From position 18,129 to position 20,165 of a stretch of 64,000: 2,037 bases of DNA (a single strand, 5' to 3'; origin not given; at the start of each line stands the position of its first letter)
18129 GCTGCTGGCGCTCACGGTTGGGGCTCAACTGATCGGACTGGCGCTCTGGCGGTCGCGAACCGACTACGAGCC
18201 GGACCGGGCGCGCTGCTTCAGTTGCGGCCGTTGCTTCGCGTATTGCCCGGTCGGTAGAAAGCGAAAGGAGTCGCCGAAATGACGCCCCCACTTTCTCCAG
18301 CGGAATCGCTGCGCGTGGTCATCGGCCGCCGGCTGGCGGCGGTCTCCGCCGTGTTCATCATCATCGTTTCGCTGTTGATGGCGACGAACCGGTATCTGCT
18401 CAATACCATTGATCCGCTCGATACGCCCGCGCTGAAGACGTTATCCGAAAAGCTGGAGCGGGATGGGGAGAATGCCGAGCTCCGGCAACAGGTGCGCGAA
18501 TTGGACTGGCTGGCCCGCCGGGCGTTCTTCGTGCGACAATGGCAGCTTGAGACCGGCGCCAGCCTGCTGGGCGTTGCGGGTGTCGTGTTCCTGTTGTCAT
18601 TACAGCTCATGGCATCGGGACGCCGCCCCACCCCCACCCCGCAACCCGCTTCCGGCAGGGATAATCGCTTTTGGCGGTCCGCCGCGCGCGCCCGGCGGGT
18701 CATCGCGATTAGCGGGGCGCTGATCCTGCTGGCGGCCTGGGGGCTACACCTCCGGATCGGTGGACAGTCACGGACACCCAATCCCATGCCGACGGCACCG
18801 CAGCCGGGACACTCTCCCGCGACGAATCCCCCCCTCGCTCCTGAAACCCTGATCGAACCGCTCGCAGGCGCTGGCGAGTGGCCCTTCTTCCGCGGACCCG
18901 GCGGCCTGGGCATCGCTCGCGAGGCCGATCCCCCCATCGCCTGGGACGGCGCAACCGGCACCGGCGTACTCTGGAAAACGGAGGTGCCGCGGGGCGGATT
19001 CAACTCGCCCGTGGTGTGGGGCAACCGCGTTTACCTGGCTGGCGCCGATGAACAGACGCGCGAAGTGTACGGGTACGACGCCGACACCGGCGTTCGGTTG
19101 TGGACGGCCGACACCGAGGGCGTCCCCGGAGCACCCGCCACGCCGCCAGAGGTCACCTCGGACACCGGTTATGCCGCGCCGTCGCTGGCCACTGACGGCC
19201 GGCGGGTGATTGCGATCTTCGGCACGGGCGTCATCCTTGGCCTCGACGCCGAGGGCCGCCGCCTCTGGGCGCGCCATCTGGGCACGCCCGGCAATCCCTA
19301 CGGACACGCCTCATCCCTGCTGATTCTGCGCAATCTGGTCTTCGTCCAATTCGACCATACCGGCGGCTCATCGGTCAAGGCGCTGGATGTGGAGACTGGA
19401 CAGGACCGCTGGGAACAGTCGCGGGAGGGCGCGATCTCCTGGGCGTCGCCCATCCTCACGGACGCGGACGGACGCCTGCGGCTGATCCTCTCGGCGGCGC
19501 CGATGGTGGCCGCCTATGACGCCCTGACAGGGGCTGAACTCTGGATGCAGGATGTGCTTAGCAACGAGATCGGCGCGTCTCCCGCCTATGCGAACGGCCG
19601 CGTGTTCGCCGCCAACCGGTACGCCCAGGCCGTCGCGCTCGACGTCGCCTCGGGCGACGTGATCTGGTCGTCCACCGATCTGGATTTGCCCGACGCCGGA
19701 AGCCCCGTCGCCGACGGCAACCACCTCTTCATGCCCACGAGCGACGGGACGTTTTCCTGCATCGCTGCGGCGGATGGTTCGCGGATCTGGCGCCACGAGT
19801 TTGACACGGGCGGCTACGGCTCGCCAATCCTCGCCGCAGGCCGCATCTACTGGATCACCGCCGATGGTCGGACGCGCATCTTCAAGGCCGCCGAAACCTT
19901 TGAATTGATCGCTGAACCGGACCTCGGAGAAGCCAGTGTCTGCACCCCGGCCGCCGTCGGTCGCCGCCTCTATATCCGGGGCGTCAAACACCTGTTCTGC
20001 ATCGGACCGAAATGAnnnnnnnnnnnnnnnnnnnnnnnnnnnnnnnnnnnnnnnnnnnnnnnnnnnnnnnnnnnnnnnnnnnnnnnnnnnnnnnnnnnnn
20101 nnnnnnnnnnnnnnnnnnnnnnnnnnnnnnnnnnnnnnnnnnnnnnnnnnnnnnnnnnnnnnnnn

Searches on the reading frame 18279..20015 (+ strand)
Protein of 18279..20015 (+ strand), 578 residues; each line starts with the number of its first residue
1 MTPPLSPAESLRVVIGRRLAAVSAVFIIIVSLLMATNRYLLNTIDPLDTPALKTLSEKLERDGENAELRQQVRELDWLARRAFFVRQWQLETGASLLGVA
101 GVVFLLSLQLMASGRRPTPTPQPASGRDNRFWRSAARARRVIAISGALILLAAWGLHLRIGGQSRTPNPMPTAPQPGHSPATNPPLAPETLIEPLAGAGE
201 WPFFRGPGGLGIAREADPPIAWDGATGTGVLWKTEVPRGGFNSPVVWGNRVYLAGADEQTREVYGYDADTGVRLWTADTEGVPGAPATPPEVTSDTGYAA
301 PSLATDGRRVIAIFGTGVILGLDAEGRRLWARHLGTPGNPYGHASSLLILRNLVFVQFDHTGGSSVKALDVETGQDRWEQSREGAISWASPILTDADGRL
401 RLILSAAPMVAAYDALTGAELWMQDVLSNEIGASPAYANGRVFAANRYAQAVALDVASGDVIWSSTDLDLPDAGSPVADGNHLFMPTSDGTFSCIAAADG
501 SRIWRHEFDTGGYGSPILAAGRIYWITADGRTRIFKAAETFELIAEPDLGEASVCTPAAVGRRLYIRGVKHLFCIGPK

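Call 4: search_protein_families(library=pfam, proteins=[window:18279-20015:+], max_evalue=0.01)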
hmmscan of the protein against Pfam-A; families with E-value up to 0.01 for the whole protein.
window:18279-20015:+ (578 aa): 3 families
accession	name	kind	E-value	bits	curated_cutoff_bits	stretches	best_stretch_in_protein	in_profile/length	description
PF13360.13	PQQ_2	-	8.3e-38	130.8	27.6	4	364-467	3-101/233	Outer membrane protein assembly factor BamB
PF13570.13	Beta-prop_ACSF4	-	3.4e-14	53.4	133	1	366-536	31-201/329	Beta-alanine-activating enzyme, beta-propeller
PF01011.28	PQQ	-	8.6e-10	38.4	26.7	0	430-465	48-83/595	Glucose/ethanol/alcohol dehydrogenase, beta-propeller domain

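Call 5: search_protein_families(library=ncbifam, proteins=[window:18279-20015:+], max_evalue=0.01)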
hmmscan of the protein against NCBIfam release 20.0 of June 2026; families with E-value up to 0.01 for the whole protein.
window:18279-20015:+ (578 aa): 5 families
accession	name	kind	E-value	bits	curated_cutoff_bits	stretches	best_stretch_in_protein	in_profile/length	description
TIGR03300.1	assembly_YfgL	equivalog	6.8e-23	80.9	285.2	2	431-537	57-162/377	outer membrane protein assembly factor BamB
NF008351.0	PRK11138.1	equivalog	9.2e-15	54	423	2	438-532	119-217/394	outer membrane protein assembly factor BamB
TIGR03075.1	PQQ_enz_alc_DH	subfamily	2e-12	46.5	480.05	2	364-438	444-515/530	PQQ-dependent dehydrogenase, methanol/ethanol family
TIGR04528.1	acido_non_PQQ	subfamily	8.6e-09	34.7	650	1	362-435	399-469/493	acido-empty-quinoprotein group A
TIGR03074.1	PQQ_membr_DH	subfamily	0.00028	18.9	832.65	0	471-534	700-768/783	membrane-bound PQQ-dependent dehydrogenase, glucose/quinate/shikimate family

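Call 29: search_solved_structures(query=window:18279-20015:+, max_evalue=0.01)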
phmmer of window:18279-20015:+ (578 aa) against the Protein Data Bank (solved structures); distinct sequences matched with E-value up to 0.01: 28.
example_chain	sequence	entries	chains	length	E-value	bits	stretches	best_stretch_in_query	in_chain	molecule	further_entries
2yh3_A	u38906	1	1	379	7.4e-11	44.3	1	365-532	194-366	LIPOPROTEIN YFGL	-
28jl_B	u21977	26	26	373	9.8e-11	43.9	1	366-530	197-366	Outer membrane protein assembly factor BamB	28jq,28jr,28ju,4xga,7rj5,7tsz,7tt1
5ayw_B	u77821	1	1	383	1e-10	43.9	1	365-531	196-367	Outer membrane protein assembly factor BamB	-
3q7m_A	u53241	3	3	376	1e-10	43.8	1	366-530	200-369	Lipoprotein yfgL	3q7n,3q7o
3q54_A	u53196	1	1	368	1.1e-10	43.7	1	365-530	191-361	Outer membrane assembly lipoprotein YfgL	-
7nri_B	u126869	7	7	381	1.1e-10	43.7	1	365-531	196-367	Outer membrane protein assembly factor BamB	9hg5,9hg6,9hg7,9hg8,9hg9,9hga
3prw_A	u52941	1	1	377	1.1e-10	43.7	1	365-530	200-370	Lipoprotein yfgL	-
5ljo_B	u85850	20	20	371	1.1e-10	43.7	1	365-530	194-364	Outer membrane protein assembly factor BamB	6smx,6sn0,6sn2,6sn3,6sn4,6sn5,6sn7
8spr_B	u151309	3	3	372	1.1e-10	43.7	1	365-530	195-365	Outer membrane protein assembly factor BamB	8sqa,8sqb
5d0o_B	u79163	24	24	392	1.4e-10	43.4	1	365-530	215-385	Outer membrane protein assembly factor BamB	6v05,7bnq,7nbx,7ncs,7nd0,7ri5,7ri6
3p1l_A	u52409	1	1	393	1.4e-10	43.4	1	366-530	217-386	Lipoprotein yfgL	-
6lyq_B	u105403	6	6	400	1.4e-10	43.3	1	365-531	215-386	Outer membrane protein assembly factor BamB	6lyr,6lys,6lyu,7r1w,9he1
8adg_B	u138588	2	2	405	1.5e-10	43.3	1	365-531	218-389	Outer membrane protein assembly factor BamB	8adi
8orr_AAA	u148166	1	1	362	2.7e-10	42.4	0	440-530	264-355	Outer membrane protein assembly factor BamB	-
4pk1_A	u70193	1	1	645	1.5e-09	40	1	365-530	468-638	Chimera protein of Outer membrane protein assembly factors BamA and BamB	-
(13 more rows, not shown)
